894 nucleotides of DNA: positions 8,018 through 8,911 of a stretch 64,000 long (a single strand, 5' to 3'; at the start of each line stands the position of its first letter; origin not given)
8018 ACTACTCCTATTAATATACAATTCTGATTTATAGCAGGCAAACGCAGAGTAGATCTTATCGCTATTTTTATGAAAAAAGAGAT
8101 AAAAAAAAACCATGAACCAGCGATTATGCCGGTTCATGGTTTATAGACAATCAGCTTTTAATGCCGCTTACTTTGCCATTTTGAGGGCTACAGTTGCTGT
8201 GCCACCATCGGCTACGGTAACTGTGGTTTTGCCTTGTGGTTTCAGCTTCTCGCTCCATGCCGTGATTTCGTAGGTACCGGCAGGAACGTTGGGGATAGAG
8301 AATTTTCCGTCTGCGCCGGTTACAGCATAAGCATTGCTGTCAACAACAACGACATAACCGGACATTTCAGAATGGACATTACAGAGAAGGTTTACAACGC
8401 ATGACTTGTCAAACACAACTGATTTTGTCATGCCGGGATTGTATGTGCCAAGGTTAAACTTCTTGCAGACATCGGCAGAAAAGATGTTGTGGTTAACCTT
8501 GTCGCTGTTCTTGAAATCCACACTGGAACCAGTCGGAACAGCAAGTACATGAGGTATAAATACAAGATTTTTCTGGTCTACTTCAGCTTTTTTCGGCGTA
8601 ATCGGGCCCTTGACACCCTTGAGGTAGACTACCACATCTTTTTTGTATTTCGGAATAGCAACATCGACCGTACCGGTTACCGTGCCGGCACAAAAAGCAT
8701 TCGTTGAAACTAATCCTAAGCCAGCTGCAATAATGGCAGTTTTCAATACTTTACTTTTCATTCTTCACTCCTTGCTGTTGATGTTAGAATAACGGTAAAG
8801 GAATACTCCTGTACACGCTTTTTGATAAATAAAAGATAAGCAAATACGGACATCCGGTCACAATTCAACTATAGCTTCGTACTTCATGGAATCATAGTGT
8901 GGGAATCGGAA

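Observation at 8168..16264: Cyc2-like cytochrome-porin, atypical Rieske/cytochrome b module, multihaem and monohaem c cytochromes and a blue-copper protein in one co-oriented block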

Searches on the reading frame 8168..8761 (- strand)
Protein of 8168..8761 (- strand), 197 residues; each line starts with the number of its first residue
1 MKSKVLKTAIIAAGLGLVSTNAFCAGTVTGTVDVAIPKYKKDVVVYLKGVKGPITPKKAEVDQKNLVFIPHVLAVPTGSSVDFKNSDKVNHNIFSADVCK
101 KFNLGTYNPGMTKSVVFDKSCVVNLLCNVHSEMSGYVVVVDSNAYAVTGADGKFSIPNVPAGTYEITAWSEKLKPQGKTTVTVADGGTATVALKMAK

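Call 3: search_protein_families(library=pfam, proteins=[window:8168-8761:-], max_evalue=0.01)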
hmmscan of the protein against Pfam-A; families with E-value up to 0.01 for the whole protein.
window:8168-8761:- (197 aa): 8 families
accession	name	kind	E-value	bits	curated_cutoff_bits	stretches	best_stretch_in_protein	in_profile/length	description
PF13620.12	CarboxypepD_reg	-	3.3e-11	43.8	32.3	1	134-195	15-81/82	Carboxypeptidase regulatory-like domain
PF14686.12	fn3_3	-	1.2e-10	41.4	24.4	1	148-190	31-74/75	Polysaccharide lyase family 4, domain II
PF13473.12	Cupredoxin_1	-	5.2e-05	23.7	27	1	57-139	21-104/104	Cupredoxin-like domain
PF09430.16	EMC7_beta-sandw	-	0.00011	22.8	26.6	1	133-174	7-51/122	ER membrane protein complex subunit 7, beta-sandwich domain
PF13715.12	CarbopepD_reg_2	-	0.00016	22.1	32.2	1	137-194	19-75/88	CarboxypepD_reg-like domain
PF00127.26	Copper-bind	-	0.0002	22.2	21.2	1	58-139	4-98/99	Copper binding proteins, plastocyanin/azurin family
PF17802.7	SpaA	-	0.0033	18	23.1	1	142-194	32-88/91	Prealbumin-like fold domain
PF15658.11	Latrotoxin_C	-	0.0061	16.8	25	1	93-125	8-42/137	Latrotoxin C-terminal domain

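Call 4: search_protein_families(library=ncbifam, proteins=[window:8168-8761:-], max_evalue=0.01)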
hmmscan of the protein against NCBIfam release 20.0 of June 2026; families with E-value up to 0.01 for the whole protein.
window:8168-8761:- (197 aa): 2 families
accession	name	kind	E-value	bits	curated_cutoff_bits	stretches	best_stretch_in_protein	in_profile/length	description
NF052345.1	S_layer_anammox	exception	2.8e-07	28.3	1400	1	132-196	1327-1392/1596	Kustd1514 family S-layer glycoprotein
TIGR02656.1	cyanin_plasto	equivalog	0.0025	18.2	87.85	0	61-95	7-41/99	plastocyanin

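Call 39: search_solved_structures(query=window:8168-8761:-, max_evalue=1, show_alignments=2)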
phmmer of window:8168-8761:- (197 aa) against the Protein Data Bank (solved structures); distinct sequences matched with E-value up to 1: 18.
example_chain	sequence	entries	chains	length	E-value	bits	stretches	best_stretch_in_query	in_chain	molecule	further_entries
5fc9_A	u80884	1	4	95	0.00017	24.5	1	68-139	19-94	Blue (Type 1) copper domain protein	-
8pjw_A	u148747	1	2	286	0.011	18.7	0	133-184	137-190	SAKe6FE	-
8pjz_A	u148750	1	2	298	0.015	18.2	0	126-170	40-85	SAKe6EEtal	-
8pjy_A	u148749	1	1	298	0.039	16.9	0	137-171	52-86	SAKe6EEref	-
9c7v_B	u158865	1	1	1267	0.041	16.8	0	137-176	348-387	BOS complex subunit NOMO2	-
9pcy_A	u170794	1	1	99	0.053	16.4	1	65-96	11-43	PLASTOCYANIN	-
10ps_A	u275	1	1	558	0.1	15.5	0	145-167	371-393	Serine-aspartate repeat-containing protein D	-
4dp0_X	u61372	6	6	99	0.12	15.3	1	62-96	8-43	Plastocyanin B, chloroplastic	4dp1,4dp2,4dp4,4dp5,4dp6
9cck_A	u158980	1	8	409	0.12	15.3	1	69-138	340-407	Copper-containing nitrite reductase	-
8pjr_A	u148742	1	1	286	0.18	14.7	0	137-171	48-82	SAKe6AC-LB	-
7pvp_A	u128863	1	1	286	0.21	14.4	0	134-169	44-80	SAKe6BC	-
3ef4_A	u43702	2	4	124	0.54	13.2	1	64-140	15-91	Blue copper protein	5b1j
6yez_P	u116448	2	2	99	0.58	13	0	65-97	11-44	Plastocyanin, chloroplastic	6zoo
2plt_A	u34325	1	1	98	0.6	13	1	60-97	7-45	PLASTOCYANIN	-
3qec_A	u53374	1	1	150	0.7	12.8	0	146-191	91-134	Putative carbohydrate binding protein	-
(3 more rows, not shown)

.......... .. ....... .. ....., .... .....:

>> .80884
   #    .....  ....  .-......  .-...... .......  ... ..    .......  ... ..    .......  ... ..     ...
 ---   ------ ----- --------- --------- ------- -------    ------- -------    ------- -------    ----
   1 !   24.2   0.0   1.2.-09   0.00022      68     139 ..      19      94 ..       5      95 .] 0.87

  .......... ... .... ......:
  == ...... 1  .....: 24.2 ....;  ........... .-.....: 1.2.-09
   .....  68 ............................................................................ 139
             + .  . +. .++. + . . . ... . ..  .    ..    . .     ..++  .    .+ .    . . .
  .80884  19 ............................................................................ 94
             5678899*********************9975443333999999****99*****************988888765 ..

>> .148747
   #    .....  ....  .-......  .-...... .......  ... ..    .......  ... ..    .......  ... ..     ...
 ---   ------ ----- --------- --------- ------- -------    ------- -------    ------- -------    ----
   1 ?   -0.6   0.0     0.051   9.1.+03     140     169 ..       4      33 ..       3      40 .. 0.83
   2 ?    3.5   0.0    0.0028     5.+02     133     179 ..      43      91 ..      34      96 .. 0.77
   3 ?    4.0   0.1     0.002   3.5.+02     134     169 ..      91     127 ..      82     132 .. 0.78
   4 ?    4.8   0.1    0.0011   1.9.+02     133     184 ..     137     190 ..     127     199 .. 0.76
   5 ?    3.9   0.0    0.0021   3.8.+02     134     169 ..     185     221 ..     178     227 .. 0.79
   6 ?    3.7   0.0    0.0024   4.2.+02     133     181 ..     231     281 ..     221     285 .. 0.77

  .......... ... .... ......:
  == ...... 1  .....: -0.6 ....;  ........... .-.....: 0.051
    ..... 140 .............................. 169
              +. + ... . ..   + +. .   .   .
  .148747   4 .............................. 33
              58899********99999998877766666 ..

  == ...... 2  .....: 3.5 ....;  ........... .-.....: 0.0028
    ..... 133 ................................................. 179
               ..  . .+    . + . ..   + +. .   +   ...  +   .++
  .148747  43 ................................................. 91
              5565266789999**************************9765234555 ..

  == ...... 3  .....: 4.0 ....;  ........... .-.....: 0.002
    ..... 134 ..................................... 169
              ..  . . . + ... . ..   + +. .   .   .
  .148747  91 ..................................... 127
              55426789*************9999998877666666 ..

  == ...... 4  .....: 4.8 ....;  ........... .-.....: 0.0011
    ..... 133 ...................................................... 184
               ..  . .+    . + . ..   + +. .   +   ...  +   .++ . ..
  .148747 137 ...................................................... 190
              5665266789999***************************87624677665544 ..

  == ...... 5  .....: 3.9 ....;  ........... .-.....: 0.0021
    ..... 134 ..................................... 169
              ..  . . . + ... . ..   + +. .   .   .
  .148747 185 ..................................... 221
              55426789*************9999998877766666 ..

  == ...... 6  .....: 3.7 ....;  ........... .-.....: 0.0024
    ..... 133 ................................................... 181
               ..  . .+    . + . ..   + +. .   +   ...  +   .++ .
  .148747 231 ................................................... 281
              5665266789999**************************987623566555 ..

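Call 73: find_homologous_proteins(query=window:8168-8761:-, max_evalue=0.00001)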
Query window:8168-8761:- (197 aa): 1011 proteins with E <= 0.00001 among 1307 candidates; the best 120 are listed.
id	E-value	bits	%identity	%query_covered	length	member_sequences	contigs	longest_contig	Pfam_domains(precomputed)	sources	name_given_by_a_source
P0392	6.6e-115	399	93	100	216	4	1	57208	PF14686.13,PF13620.13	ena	-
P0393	2.9e-110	384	90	100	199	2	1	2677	PF14686.13,PF13620.13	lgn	-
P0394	1.0e-109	382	89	100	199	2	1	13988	PF14686.13,PF13620.13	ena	-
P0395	1.2e-107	376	86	100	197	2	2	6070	PF14686.13,PF13620.13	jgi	jgi:plastocyanin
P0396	1.3e-107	375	86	100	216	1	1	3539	PF14686.13,PF13620.13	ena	-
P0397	7.2e-106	370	87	100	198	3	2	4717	PF00127.27,PF13473.13,PF14686.13,PF13620.13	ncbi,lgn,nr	ncbi:MAG TPA: carboxypeptidase regulatory-like domain-containing protein [Chlorobaculum sp.]|nr:carb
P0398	1.3e-101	356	85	100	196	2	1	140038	PF14686.13,PF13620.13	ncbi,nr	ncbi:MAG: methylamine utilization protein [Chlorobiaceae bacterium]|nr:methylamine utilization prote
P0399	2.8e-101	355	81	100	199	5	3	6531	PF00127.27,PF14686.13,PF13620.13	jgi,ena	jgi:plastocyanin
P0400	4.6e-100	351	81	100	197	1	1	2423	PF00127.27,PF14686.13,PF13620.13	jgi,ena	-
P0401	1.6e-99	349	79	100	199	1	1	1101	PF14686.13,PF13620.13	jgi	jgi:plastocyanin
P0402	4.2e-99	348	80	100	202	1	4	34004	PF14686.13,PF13620.13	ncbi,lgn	-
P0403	8.4e-99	347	79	100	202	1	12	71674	PF14686.13,PF13620.13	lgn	-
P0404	1.0e-98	346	79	100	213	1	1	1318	PF14686.13,PF13620.13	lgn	-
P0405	2.5e-98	345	78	100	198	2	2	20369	PF14686.13,PF13620.13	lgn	-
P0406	4.2e-98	344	78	100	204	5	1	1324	PF00127.27,PF14686.13,PF13620.13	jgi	-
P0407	5.8e-98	344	80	100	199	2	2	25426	PF14686.13,PF13620.13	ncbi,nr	ncbi:MAG: methylamine utilization protein [Chlorobiaceae bacterium]|nr:methylamine utilization prote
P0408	7.8e-98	344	78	100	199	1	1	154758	PF00127.27,PF14686.13,PF13620.13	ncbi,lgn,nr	ncbi:MAG: methylamine utilization protein [Chlorobiaceae bacterium]|nr:methylamine utilization prote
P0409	7.8e-98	344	77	100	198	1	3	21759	PF14686.13,PF13620.13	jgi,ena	-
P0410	1.8e-97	342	79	100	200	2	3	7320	PF00127.27,PF14686.13,PF13620.13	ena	-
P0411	1.9e-96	339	79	100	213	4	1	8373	PF14686.13,PF13620.13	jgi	jgi:plastocyanin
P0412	3.6e-96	338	78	100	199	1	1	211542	PF14686.13,PF13620.13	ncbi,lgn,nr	ncbi:MAG: methylamine utilization protein [Chlorobiaceae bacterium]|nr:methylamine utilization prote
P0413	6.5e-96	337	78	100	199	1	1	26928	PF14686.13,PF13620.13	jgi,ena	jgi:plastocyanin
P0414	1.4e-95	336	79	100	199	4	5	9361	PF00127.27,PF14686.13,PF13620.13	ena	-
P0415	2.7e-95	335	76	99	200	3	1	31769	PF00127.27,PF14686.13,PF13620.13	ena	-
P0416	3.3e-95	335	78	100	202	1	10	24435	PF14686.13,PF13620.13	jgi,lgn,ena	jgi:plastocyanin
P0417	3.3e-95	335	77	100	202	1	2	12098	PF14686.13,PF13620.13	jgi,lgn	jgi:plastocyanin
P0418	3.5e-95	335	76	100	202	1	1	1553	PF14686.13,PF13620.13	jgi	-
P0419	5.3e-95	334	76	100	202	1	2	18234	PF14686.13,PF13620.13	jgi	jgi:plastocyanin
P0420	1.0e-94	333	77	100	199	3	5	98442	PF14686.13,PF13620.13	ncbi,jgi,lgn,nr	ncbi:MAG: methylamine utilization protein [Chlorobiaceae bacterium]|nr:methylamine utilization prote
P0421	1.6e-94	333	78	100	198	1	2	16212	PF14686.13,PF13620.13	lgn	-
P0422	3.3e-94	332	77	100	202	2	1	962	PF14686.13,PF13620.13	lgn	-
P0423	6.5e-94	331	76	100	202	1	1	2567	PF14686.13,PF13620.13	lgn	-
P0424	1.4e-93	330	75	100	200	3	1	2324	PF14686.13,PF13620.13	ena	-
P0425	1.7e-93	329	77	100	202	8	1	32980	PF14686.13,PF13620.13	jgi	jgi:plastocyanin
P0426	2.1e-93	329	76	100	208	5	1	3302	PF14686.13,PF13620.13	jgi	jgi:plastocyanin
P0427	3.3e-93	329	78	100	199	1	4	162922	PF13715.13,PF14686.13,PF13620.13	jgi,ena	jgi:plastocyanin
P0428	1.4e-92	326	76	100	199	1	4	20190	PF00127.27,PF14686.13,PF13620.13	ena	-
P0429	2.7e-92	326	74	100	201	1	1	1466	PF00127.27,PF13473.13,PF14686.13,PF13620.13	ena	-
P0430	3.1e-92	325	75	100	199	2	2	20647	PF14686.13,PF13620.13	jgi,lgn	jgi:plastocyanin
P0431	4.0e-92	325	75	100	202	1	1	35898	PF14686.13,PF13620.13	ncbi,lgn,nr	ncbi:MAG: hypothetical protein HGA97_04285 [Chlorobiaceae bacterium]|nr:hypothetical protein [Chloro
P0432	4.4e-92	325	75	100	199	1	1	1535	PF14686.13,PF13620.13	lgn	-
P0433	9.4e-92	324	75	100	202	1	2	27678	PF14686.13,PF13620.13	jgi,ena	jgi:plastocyanin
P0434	1.5e-91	323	74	100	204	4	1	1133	PF00127.27,PF14686.13,PF13620.13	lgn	-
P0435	2.5e-91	322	74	100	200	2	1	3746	PF14686.13,PF13620.13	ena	-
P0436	3.1e-89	316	74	100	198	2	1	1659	PF00127.27,PF14686.13,PF13620.13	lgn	-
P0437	3.5e-89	315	73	100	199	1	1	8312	PF00127.27,PF13473.13,PF14686.13,PF13620.13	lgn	-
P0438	5.4e-89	315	73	100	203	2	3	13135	PF14686.13,PF13620.13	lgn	-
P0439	1.8e-88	313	72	100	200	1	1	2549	PF13715.13,PF14686.13,PF13620.13,PF09430.17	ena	-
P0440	3.7e-88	312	73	100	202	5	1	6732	PF14686.13,PF13620.13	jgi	jgi:plastocyanin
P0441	1.2e-87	310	72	99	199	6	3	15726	PF14686.13,PF13620.13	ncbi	-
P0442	2.9e-87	309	71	99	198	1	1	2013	PF14686.13,PF13620.13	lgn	-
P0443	1.2e-86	307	70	100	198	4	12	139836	PF00127.27,PF13473.13,PF14686.13,PF13620.13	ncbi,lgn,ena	-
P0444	5.4e-86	305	70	99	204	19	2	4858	PF13715.13,PF14686.13,PF13620.13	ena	-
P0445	6.4e-86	305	78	89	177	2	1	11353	PF00127.27,PF14686.13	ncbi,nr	ncbi:MAG: methylamine utilization protein, partial [Chlorobiaceae bacterium]|nr:methylamine utilizat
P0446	8.4e-86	304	71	99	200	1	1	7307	PF13715.13,PF14686.13,PF13620.13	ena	-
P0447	1.1e-85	304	72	99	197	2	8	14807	PF14686.13,PF13620.13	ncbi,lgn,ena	-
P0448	2.6e-85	303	70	99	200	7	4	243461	PF13715.13,PF00127.27,PF14686.13,PF13620.13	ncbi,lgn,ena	-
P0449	2.6e-85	303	70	99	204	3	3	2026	PF13715.13,PF14686.13,PF13620.13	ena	-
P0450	3.4e-85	302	72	99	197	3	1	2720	PF14686.13,PF13620.13,PF09430.17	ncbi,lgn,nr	ncbi:MAG: hypothetical protein HGA70_09775 [Chlorobiaceae bacterium]|nr:hypothetical protein [Chloro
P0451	3.8e-85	302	71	99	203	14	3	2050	PF13715.13,PF00127.27,PF14686.13,PF13620.13,PF09430.17,PF22904.4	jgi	-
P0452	5.0e-85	302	72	99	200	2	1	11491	PF13715.13,PF00127.27,PF14686.13,PF13620.13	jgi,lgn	-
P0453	6.7e-85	301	70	99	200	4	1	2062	PF14686.13,PF13620.13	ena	-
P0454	1.5e-84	300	70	99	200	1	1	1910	PF00127.27,PF14686.13,PF13620.13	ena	-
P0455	2.8e-84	299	68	99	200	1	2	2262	PF13715.13,PF00127.27,PF14686.13,PF13620.13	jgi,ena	-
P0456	8.6e-84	298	69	99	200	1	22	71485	PF13715.13,PF00127.27,PF14686.13,PF13620.13,PF09430.17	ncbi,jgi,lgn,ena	-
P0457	9.2e-84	298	69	99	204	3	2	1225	PF13715.13,PF00127.27,PF14686.13,PF13620.13,PF09430.17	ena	-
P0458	1.3e-83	297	71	99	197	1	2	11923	PF14686.13,PF13620.13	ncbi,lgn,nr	ncbi:MAG: methylamine utilization protein [Chlorobiaceae bacterium]|nr:methylamine utilization prote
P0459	1.5e-83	297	69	99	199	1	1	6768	PF13715.13,PF00127.27,PF14686.13,PF13620.13,PF09430.17,PF22904.4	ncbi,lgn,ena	-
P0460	1.6e-83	297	69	99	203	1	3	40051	PF13715.13,PF00127.27,PF14686.13,PF13620.13,PF09430.17,PF22904.4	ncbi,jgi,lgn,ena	jgi:plastocyanin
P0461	2.7e-83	296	70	99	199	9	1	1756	PF13715.13,PF00127.27,PF13473.13,PF14686.13,PF13620.13,PF09430.17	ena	-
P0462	2.7e-83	296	70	99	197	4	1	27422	PF14686.13,PF13620.13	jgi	jgi:plastocyanin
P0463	3.9e-83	296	70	99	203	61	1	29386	PF13715.13,PF00127.27,PF14686.13,PF13620.13,PF09430.17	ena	-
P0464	4.3e-83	296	69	99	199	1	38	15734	PF13715.13,PF00127.27,PF14686.13,PF13620.13,PF09430.17,PF22904.4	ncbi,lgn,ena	ncbi:MAG: carboxypeptidase regulatory-like domain-containing protein [Chlorobiaceae bacterium]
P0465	4.7e-83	295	69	99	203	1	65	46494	PF13715.13,PF00127.27,PF14686.13,PF13620.13,PF09430.17,PF22904.4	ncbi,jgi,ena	-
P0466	5.3e-83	295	69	99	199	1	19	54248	PF13715.13,PF00127.27,PF14686.13,PF13620.13,PF09430.17,PF22904.4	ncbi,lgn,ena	-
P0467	5.7e-83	295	69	99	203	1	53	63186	PF13715.13,PF00127.27,PF14686.13,PF13620.13,PF09430.17,PF22904.4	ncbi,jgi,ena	-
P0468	6.1e-83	295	69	99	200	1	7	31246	PF13715.13,PF14686.13,PF13620.13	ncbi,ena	-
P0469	7.6e-83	295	69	99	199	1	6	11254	PF13715.13,PF00127.27,PF14686.13,PF13620.13,PF09430.17,PF22904.4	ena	-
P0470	7.8e-83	295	69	99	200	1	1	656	PF13715.13,PF14686.13,PF13620.13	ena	-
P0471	8.2e-83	295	69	99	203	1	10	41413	PF13715.13,PF00127.27,PF14686.13,PF13620.13,PF09430.17,PF22904.4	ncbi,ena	-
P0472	1.4e-82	294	69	99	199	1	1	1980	PF13715.13,PF00127.27,PF14686.13,PF13620.13,PF09430.17,PF22904.4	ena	-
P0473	1.5e-82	294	69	99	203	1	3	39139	PF13715.13,PF00127.27,PF14686.13,PF13620.13,PF09430.17,PF22904.4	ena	-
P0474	2.2e-82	293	69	99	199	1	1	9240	PF13715.13,PF00127.27,PF14686.13,PF13620.13,PF09430.17,PF22904.4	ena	-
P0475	2.5e-82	293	68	99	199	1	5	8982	PF13715.13,PF00127.27,PF14686.13,PF13620.13,PF09430.17,PF22904.4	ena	-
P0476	2.7e-82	293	68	99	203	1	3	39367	PF13715.13,PF00127.27,PF14686.13,PF13620.13,PF09430.17,PF22904.4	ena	-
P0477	3.7e-82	292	69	99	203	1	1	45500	PF13715.13,PF00127.27,PF14686.13,PF13620.13,PF09430.17,PF22904.4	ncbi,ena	-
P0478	6.4e-82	292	72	94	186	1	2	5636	PF00127.27,PF13473.13,PF14686.13,PF13620.13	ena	-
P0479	8.9e-82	291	69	99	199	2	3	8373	PF13715.13,PF00127.27,PF14686.13,PF13620.13,PF09430.17,PF22904.4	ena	-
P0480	1.3e-81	291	69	99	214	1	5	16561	PF13715.13,PF00127.27,PF13473.13,PF14686.13,PF13620.13,PF09430.17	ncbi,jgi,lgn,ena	jgi:plastocyanin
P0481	1.7e-81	290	67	100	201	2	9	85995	PF14686.13,PF13620.13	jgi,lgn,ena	jgi:plastocyanin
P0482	6.8e-81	288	69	99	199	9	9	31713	PF13715.13,PF00127.27,PF14686.13,PF13620.13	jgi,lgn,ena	-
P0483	1.1e-80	288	68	99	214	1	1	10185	PF13715.13,PF00127.27,PF14686.13,PF13620.13,PF09430.17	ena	-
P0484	2.8e-80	286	67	99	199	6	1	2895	PF13715.13,PF00127.27,PF14686.13,PF13620.13,PF09430.17,PF22904.4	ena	-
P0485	7.7e-80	285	83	80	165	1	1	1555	PF14686.13,PF13620.13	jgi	jgi:plastocyanin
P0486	2.9e-79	283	67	97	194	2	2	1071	PF00127.27,PF14686.13,PF13620.13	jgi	-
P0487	6.3e-79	282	67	99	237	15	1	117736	PF13715.13,PF00127.27,PF14686.13,PF13620.13,PF09430.17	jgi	-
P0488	1.3e-78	281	66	98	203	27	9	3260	PF13715.13,PF00127.27,PF13473.13,PF14686.13,PF13620.13,PF09430.17,PF22904.4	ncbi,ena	-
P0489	1.1e-77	278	66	99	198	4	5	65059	PF13715.13,PF00127.27,PF13473.13,PF14686.13,PF13620.13,PF09430.17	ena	-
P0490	2.5e-77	277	66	100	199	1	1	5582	PF00127.27,PF14686.13,PF13620.13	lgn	-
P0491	4.9e-77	276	67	100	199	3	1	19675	PF14686.13,PF13620.13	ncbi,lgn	-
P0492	9.9e-75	268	64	100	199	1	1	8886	PF14686.13,PF13620.13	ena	-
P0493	1.1e-69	252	60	100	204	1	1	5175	PF14686.13,PF13620.13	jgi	jgi:plastocyanin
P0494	1.7e-68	248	57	99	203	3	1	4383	PF00127.27,PF14686.13,PF13620.13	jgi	jgi:plastocyanin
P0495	1.5e-67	245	59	100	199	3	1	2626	PF14686.13,PF13620.13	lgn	-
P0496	5.5e-67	243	60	87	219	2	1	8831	PF13473.13,PF14686.13,PF13620.13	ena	-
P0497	7.3e-66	239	64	99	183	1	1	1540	PF13715.13,PF14686.13,PF13620.13,PF09430.17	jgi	-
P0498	3.4e-65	237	52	100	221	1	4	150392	PF14686.13,PF13620.13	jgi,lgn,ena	jgi:plastocyanin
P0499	1.0e-64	236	58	97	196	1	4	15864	PF14686.13,PF13620.13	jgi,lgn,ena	jgi:plastocyanin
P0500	5.1e-64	233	56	97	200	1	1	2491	PF14686.13,PF13620.13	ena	-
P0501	5.6e-64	233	55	98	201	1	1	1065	PF14686.13,PF13620.13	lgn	-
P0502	6.2e-64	233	55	99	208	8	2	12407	PF00127.27,PF13473.13,PF14686.13,PF13620.13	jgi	jgi:plastocyanin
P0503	7.2e-64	233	62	87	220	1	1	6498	PF14686.13,PF13620.13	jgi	jgi:plastocyanin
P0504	1.9e-63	231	54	98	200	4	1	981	PF14686.13,PF13620.13,PF09430.17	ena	-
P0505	2.1e-63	231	56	98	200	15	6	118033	PF00127.27,PF13473.13,PF14686.13,PF13620.13,PF09430.17,PF22904.4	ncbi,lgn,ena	ncbi:MAG: carboxypeptidase regulatory-like domain-containing protein [Chlorobium sp.]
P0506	3.0e-63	231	58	100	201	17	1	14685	PF13715.13,PF14686.13,PF13620.13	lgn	-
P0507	3.8e-63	231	55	98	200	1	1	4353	PF14686.13,PF13620.13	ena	-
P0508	6.9e-63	230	55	98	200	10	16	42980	PF14686.13,PF13620.13,PF09430.17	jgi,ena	-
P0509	1.0e-62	229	59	99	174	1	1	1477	PF14686.13,PF13620.13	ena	-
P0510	2.2e-62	228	53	98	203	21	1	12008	PF00127.27,PF14686.13,PF13620.13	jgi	jgi:plastocyanin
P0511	2.9e-62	228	57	100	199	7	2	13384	PF13473.13,PF14686.13,PF13620.13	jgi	-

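Call 78: predict_structure(alignment_id=A4)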
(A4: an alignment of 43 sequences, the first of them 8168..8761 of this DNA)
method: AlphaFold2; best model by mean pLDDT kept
length: 197 residues; sequences in the alignment: 43
mean_pLDDT: 90.4   pTM: 0.82
mean pLDDT of the five models: 90.4, 90.3, 89.9, 89.0, 88.8
residues with pLDDT >= 90: 166; 70-90: 8; 50-70: 11; < 50: 12
segments of 3 or more residues with pLDDT < 50: 1-4, 16-22
pLDDT, mean of each block of 10 residues (from residue 1): 50 49 80 96 96 94 96 98 96 96 93 97 95 96 97 96 97 96 96 96
secondary structure, 60 per line:
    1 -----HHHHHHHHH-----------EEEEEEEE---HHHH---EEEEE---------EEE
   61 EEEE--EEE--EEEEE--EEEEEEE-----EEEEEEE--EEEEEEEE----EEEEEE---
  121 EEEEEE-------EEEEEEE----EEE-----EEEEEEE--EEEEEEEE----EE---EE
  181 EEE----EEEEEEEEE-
elements in order: H6-14 E26-33 H37-40 E44-48 E58-64 E67-69 E72-76 E79-85 E91-97 E100-107 E112-117 E121-126 E134-140 E145-147 E153-159 E162-169 E179-183 E188-196
